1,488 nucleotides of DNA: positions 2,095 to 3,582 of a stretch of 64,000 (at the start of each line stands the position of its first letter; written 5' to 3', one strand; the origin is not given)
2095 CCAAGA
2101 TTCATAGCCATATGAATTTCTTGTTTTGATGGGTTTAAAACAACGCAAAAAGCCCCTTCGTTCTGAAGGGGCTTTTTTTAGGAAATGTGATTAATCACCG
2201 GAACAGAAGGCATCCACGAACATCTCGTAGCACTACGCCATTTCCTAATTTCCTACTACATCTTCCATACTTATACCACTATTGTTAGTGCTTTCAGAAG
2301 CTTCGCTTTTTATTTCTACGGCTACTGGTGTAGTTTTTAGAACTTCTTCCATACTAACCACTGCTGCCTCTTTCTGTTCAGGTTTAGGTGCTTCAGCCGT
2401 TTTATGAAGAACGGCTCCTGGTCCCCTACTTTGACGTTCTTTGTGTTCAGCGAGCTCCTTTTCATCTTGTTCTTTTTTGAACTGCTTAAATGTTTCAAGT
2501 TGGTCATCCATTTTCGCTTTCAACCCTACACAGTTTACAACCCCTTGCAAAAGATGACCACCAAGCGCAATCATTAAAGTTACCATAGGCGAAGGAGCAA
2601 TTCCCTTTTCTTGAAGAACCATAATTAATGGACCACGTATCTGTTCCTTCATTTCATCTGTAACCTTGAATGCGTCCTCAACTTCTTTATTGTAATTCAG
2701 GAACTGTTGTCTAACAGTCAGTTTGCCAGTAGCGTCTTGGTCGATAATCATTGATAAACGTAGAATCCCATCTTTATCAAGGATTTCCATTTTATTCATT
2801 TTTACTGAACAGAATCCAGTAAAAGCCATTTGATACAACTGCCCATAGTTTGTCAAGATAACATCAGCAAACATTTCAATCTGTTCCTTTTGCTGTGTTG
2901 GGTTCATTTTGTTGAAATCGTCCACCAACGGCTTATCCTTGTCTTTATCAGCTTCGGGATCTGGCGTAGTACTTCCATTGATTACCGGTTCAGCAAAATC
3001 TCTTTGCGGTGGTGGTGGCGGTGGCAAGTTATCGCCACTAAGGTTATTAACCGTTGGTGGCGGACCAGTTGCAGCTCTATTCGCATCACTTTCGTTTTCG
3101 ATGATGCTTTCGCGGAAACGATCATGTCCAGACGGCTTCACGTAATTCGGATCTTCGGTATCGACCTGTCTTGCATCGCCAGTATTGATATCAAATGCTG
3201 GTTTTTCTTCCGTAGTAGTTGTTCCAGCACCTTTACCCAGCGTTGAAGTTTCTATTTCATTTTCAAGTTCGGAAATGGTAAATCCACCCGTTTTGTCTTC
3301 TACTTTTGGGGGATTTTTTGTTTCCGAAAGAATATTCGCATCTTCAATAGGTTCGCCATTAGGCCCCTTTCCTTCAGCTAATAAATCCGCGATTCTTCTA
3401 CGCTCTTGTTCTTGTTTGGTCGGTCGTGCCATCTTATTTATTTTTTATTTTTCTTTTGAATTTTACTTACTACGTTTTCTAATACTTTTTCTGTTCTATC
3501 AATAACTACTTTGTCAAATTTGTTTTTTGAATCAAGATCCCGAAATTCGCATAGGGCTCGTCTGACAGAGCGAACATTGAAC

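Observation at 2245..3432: Modular paralog family: conserved central domain shared by 2245..3432 and 10940..11722, and an N-terminal motif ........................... shared by 2245..3432 and an internal start in 43934..44947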

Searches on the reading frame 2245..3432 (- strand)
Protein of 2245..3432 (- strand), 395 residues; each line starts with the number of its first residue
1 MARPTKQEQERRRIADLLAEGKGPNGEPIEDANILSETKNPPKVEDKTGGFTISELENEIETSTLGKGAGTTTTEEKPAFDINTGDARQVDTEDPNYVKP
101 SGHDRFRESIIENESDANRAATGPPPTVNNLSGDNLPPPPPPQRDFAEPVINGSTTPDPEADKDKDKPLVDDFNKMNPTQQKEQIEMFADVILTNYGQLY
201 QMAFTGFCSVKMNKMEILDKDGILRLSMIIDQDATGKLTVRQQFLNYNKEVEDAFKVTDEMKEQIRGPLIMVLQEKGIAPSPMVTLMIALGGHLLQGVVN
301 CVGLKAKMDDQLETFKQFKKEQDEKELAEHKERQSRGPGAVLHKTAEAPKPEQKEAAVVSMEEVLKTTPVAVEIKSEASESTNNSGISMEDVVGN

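Call 13: search_protein_families(library=pfam, proteins=[window:2245-3432:-], max_evalue=1)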
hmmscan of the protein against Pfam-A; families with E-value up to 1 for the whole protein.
window:2245-3432:- (395 aa): 0 families

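Call 14: search_protein_families(library=phrogs, proteins=[window:2245-3432:-], max_evalue=1)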
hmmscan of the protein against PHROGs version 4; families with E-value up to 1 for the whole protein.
window:2245-3432:- (395 aa): 1 family
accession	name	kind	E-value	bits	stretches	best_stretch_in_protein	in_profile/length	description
phrog_23191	-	unknown function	0.36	12.3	0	27-63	21-57/75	-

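Call 19: find_homologous_proteins(query=window:2245-3432:-)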
Query window:2245-3432:- (395 aa): 21 proteins with E <= 0.001 among 7604 candidates.
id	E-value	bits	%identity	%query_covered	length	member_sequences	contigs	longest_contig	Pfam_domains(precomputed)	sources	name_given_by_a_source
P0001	1.8e-256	868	100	100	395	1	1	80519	-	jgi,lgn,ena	-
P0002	3.2e-146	505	61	100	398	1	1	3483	-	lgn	-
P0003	1.5e-129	450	57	100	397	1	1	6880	-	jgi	-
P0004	6.1e-128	445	56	100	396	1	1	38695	-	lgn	-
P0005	1.2e-126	441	57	99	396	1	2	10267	-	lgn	-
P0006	1.2e-124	434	55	99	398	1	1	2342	-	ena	-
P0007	1.0e-123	431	52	99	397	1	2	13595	-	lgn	-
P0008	4.0e-108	380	50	100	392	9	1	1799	-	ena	-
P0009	1.3e-91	326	46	99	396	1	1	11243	-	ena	-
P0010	7.0e-91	323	45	99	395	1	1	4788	-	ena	-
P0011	2.4e-90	321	43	100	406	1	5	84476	-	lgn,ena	-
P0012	6.7e-90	320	47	99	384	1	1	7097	-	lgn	-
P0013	9.8e-84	300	43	99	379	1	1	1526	-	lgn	-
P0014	1.5e-83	299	45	100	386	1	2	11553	-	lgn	-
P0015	7.1e-63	231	39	99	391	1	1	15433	-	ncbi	-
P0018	2.1e-53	200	37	80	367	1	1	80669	-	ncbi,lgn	-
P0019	4.9e-52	195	37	70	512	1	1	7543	-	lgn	-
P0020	1.4e-50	191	48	41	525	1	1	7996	-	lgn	-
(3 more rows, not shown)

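Call 20: find_encoding_contigs(protein=P0001, flank=3000, max_places=3)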
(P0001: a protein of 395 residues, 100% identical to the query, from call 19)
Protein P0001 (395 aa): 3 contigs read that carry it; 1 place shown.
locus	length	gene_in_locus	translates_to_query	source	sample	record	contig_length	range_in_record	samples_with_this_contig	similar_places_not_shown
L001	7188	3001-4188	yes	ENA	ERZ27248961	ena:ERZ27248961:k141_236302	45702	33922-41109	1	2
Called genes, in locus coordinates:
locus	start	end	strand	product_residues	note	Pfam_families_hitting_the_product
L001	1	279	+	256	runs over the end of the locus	-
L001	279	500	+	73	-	-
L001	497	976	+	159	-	-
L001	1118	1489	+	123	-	-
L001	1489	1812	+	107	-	-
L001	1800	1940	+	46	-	-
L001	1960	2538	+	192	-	PF11195:Tad2-like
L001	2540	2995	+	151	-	-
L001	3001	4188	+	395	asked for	-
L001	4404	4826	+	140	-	-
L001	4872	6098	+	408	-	-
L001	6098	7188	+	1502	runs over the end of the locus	PF13872:AAA_34, PF13871:Helicase_C_4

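Call 21: find_encoding_contigs(protein=P0018, flank=10000, max_places=3)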
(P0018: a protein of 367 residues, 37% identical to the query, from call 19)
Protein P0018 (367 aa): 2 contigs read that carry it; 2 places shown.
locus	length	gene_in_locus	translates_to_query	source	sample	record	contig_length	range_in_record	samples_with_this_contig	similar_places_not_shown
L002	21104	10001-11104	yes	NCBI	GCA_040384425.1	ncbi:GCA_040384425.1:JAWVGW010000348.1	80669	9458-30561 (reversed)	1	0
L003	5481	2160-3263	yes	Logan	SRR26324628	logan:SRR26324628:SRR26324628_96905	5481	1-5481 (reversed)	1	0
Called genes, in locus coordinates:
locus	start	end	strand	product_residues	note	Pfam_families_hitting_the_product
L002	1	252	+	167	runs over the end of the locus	PF00132:Hexapep, PF14602:Hexapep_2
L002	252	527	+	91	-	-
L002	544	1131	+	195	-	-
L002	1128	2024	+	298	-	PF13524:Glyco_trans_1_2, PF00534:Glycos_transf_1 (weak)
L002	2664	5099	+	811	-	-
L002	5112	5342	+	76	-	-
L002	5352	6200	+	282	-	PF20106:DUF6496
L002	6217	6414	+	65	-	-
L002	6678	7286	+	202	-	-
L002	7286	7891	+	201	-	-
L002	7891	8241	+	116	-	-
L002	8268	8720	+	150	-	-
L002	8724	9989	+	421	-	PF12323:HTH_OrfB_IS605, PF01385:OrfB_IS605, PF07282:Cas12f1-like_TNB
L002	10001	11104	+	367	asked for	-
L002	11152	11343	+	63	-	PF00313:CSD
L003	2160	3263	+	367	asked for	-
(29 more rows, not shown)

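Call 23: search_dna_similar(query=window:2245-3432:-, collection=phages, mode=protein, max_rows=20, max_evalue=0.001)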
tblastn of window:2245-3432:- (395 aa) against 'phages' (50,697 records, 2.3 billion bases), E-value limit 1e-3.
No match.

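Call 38: predict_structure(alignment_id=A2)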
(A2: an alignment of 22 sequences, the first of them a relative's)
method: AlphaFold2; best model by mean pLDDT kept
length: 395 residues; sequences in the alignment: 22
mean_pLDDT: 64.8   pTM: 0.39
mean pLDDT of the five models: 64.8, 62.5, 61.4, 60.5, 57.7
residues with pLDDT >= 90: 40; 70-90: 139; 50-70: 91; < 50: 125
segments of 3 or more residues with pLDDT < 50: 32-50, 64-78, 112-114, 126-136, 150-158, 278-280, 340-389, 393-395
pLDDT, mean of each block of 10 residues (from residue 1): 77 83 70 44 43 62 46 39 52 68 56 52 44 47 52 44 53 73 84 89 90 90 86 81 92 89 85 62 74 88 91 88 88 72 39 35 42 32 40 42
secondary structure, 60 per line:
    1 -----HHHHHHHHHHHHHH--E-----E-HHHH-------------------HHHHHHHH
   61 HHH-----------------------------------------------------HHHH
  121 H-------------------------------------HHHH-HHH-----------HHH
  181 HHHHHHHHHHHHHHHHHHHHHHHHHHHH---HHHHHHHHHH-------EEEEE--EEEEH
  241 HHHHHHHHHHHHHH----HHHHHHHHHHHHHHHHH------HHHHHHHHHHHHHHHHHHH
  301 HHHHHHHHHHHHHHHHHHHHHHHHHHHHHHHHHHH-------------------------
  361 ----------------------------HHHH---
elements in order: H6-19 H30-33 H53-63 H117-121 H159-162 H178-208 H212-221 E229-233 E236-239 H240-254 H259-275 H282-335 H389-392

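Call 39: search_protein_representatives(alignment_id=A2)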
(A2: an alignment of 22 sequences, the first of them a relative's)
Query: 22 sequences, 393 profile positions. Proteins with E-value up to 0.001 (for the whole library): 1019; up to 1e-10: 696; up to 1e-30: 115. The best 150 are listed.
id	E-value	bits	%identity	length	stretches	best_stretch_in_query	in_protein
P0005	1.4e-164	564.5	-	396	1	1-393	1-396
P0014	1.1e-156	538.5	-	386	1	1-392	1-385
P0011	4.7e-155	533.1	-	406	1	2-393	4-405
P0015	2.0e-135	468.5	-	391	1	1-393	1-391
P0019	7.5e-120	417.2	-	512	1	1-393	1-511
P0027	3.5e-118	411.7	-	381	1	2-389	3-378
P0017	6.8e-117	407.5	-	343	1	2-393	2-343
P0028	3.3e-107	375.6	-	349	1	25-376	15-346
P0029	3.2e-94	332.9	-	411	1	2-392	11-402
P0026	9.8e-91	321.4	-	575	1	1-344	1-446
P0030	1.9e-89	317.1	-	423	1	2-393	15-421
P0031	1.9e-77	277.6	-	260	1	152-392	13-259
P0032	5.6e-71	256.3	-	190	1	202-392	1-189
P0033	3.4e-65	237.3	-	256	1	139-391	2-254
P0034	4.9e-65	236.8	-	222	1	2-225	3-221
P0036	1.0e-56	209.3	-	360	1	66-336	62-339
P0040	3.9e-48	181.1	-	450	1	2-386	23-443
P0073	3.8e-40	154.8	-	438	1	160-365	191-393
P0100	7.4e-35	137.4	-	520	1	159-369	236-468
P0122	6.4e-32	127.7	-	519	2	3-345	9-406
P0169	1.8e-27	113.1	-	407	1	46-362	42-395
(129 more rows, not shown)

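Call 43: fold_search(model_id=the predicted structure, library=viral)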
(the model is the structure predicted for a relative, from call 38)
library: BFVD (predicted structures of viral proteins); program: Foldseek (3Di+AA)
matches with E <= 10: 62; with E <= 0.001: 0
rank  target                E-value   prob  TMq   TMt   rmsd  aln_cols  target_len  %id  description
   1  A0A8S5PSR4            6.0e-02  0.35  0.13  0.17  44.0       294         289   11  Uncharacterized protein [Myoviridae sp. ctzS633]
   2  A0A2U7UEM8            1.4e-01  0.13  0.12  0.10  44.7       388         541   14  Uncharacterized protein [Pandoravirus macleodensis]
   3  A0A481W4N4            5.0e-01  0.08  0.11  0.08  33.3       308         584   13  Virion structural protein [Pseudomonas phage Psa21]
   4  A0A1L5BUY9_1          5.9e-01  0.05  0.09  0.04  37.4       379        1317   13  Polyprotein [Fusarium langsethiae hypovirus 1]
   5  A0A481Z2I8            6.6e-01  0.05  0.09  0.06  42.7       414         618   10  Uncharacterized protein [Pithovirus LCPAC101]
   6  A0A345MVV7            7.4e-01  0.07  0.12  0.11  42.2       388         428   14  (no name in the UniProt tables at hand)
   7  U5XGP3                7.8e-01  0.18  0.13  0.25  30.5       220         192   13  (no name in the UniProt tables at hand)
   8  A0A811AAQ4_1          1.2e+00  0.04  0.09  0.05  30.7       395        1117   13  (no name in the UniProt tables at hand)
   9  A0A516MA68            1.3e+00  0.05  0.13  0.11  36.4       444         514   13  (no name in the UniProt tables at hand)
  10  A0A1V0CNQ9            1.7e+00  0.06  0.15  0.12  38.2       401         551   10  (no name in the UniProt tables at hand)
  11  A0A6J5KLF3            1.8e+00  0.04  0.11  0.05  27.8       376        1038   13  Uncharacterized protein [uncultured Caudovirales phage]
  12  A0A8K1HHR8            2.1e+00  0.04  0.11  0.07  33.2       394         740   11  Uncharacterized protein [Sichuan mosquito picorna-like virus]
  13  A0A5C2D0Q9            2.2e+00  0.02  0.07  0.04  35.6       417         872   12  (no name in the UniProt tables at hand)
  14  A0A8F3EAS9            2.3e+00  0.04  0.07  0.09  26.9       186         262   19  (no name in the UniProt tables at hand)
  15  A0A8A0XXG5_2          2.4e+00  0.04  0.12  0.05  38.6       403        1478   12  Replicase [Fig closterovirus 2]
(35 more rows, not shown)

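Call 44: search_protein_families(library=phrogs, alignment_id=A3, max_evalue=0.001)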
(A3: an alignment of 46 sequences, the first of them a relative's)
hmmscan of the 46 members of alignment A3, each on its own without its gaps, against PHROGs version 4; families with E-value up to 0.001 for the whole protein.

A. member 1, P0001 (395 aa): 0 families

B. families by the number of members that match (of 46 scanned): 1 family
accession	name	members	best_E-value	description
phrog_10780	-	1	0.00016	tail length tape measure protein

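Call 46: find_related_loci(query=A3, collection=viral_contigs, flank=10000)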
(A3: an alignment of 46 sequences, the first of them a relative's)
Query A3 (395 aa) in viral_contigs; peptide patterns used: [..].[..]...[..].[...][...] (x = any residue, [..] = any of these).
21 stretches matched a pattern, but none encodes a relative of the query by tblastn (E <= 1e-3).

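Call 47: find_related_loci(query=A2, collection=viral_contigs, flank=10000)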
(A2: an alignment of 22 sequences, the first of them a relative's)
Query A2 (395 aa) in viral_contigs; peptide patterns used: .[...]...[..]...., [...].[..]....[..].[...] (x = any residue, [..] = any of these).
36 stretches matched a pattern; 5 encode a relative of the query (tblastn E <= 1e-3); 5 distinct loci.
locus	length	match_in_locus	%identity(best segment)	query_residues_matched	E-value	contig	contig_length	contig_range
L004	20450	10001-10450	29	172-319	1e-15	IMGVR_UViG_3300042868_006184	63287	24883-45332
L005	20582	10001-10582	25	143-319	4e-12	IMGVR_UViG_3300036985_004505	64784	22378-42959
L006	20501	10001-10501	28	153-304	3e-10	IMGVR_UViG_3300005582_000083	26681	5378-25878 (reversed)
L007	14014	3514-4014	28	153-304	2e-10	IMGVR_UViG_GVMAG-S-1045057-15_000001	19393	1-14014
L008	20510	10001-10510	22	168-334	7e-8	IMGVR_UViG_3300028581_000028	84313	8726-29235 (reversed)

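Call 48: find_encoding_contigs(protein=P0011, flank=10000, max_places=2)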
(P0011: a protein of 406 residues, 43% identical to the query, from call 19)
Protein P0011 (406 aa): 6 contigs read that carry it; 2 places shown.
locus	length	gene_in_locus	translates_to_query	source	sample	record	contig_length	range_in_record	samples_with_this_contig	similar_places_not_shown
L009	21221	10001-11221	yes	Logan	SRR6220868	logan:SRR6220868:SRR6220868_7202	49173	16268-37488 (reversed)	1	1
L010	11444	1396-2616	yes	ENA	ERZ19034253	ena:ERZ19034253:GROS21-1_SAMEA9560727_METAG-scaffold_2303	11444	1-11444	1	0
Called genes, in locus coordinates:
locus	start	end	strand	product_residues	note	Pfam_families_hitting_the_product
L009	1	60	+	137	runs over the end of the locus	-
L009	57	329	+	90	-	-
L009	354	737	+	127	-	-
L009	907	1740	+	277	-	-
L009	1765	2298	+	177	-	-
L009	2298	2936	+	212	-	-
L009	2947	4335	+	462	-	PF13524:Glyco_trans_1_2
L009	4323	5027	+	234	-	-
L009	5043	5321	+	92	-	-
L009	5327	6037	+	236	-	-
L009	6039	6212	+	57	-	-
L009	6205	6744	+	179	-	-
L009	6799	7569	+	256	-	-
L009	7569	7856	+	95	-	-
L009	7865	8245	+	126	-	-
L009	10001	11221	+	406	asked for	-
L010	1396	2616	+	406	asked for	-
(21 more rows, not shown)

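Call 56: search_protein_families(library=phrogs, proteins=[L004:28-1998:+, L004:2074-5457:+, L004:9024-9485:+, L004:10630-11490:+, L004:11880-12509:+, L004:12515-13738:+, L004:14646-15419:+, L004:15931-16671:+, L004:17733-19058:+], max_evalue=0.001)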
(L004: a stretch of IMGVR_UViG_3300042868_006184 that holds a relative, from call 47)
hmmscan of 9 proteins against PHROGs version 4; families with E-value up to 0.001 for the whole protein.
L004:28-1998:+ (656 aa): 13 families
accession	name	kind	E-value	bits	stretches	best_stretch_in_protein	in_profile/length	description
phrog_1685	-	unknown function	6.7e-25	87.6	1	7-170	1465-1622/2278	-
phrog_24083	-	unknown function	7.5e-14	51.8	1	363-549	102-286/1233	-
phrog_62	-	DNA, RNA and nucleotide metabolism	3.6e-13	48.9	1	6-229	1049-1277/1881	DNA helicase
phrog_10089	-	moron, auxiliary metabolic gene and host takeover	1.8e-12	45.9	1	9-139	2885-3023/4647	DarB-like antirestriction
phrog_6931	-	unknown function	3.7e-09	37.2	1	406-557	180-324/343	-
phrog_11801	-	other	5e-09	34.9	1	9-112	1411-1515/2269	DNA methyltransferase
phrog_23807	-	unknown function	5.5e-09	35.3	1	6-66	584-644/1053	-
phrog_505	-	other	1.5e-07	32.2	1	414-565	5-147/295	polynucleotide kinase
phrog_2071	-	other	2.4e-07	31.8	1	408-553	13-136/282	ATPase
phrog_25145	-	unknown function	4.2e-07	30.4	1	392-535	92-237/308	-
phrog_800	-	head and packaging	0.00016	21.5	1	387-534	1-164/511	terminase small subunit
phrog_11354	-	unknown function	0.00036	21.2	0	17-86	32-100/116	-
phrog_21007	-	other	0.00068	18.8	1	7-94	71-158/857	DNA methyltransferase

L004:2074-5457:+ (1127 aa): 1 family
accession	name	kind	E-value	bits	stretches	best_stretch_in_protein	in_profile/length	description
phrog_37263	-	unknown function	5.3e-07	30.9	1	678-740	55-118/175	-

L004:9024-9485:+ (153 aa): 0 families

L004:10630-11490:+ (286 aa): 2 families
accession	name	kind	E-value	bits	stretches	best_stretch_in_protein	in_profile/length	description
phrog_2666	-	head and packaging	0.00032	20.5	1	18-182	323-483/555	terminase large subunit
phrog_97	-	other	0.00035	20.9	1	17-81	74-134/506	UvsX-like recombinase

L004:11880-12509:+ (209 aa): 1 family
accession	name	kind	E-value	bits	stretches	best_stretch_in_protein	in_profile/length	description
phrog_3139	-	other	7.3e-08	32.7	1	8-71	39-103/387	aminotransferase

L004:12515-13738:+ (407 aa): 2 families
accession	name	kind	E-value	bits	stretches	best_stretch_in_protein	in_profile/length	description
phrog_22398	-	unknown function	7.2e-136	454.4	1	3-406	30-433/433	-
phrog_704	-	DNA, RNA and nucleotide metabolism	1.4e-16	61.6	1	48-306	42-301/390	DNA repair exonuclease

L004:14646-15419:+ (257 aa): 0 families

L004:15931-16671:+ (246 aa): 0 families

L004:17733-19058:+ (441 aa): 0 families

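Call 59: search_solved_structures(query=A3, max_evalue=1)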
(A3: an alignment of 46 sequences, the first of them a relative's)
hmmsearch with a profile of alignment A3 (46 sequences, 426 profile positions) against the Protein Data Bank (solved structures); distinct sequences matched with E-value up to 1: 0.

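Call 69: find_related_loci(query=A2, collection=genome_contigs, flank=10000)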
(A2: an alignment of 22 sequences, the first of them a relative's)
Query A2 (395 aa) in genome_contigs; peptide patterns used: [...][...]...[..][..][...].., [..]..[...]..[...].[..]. (x = any residue, [..] = any of these).
89 stretches matched a pattern, but none encodes a relative of the query by tblastn (E <= 1e-3).
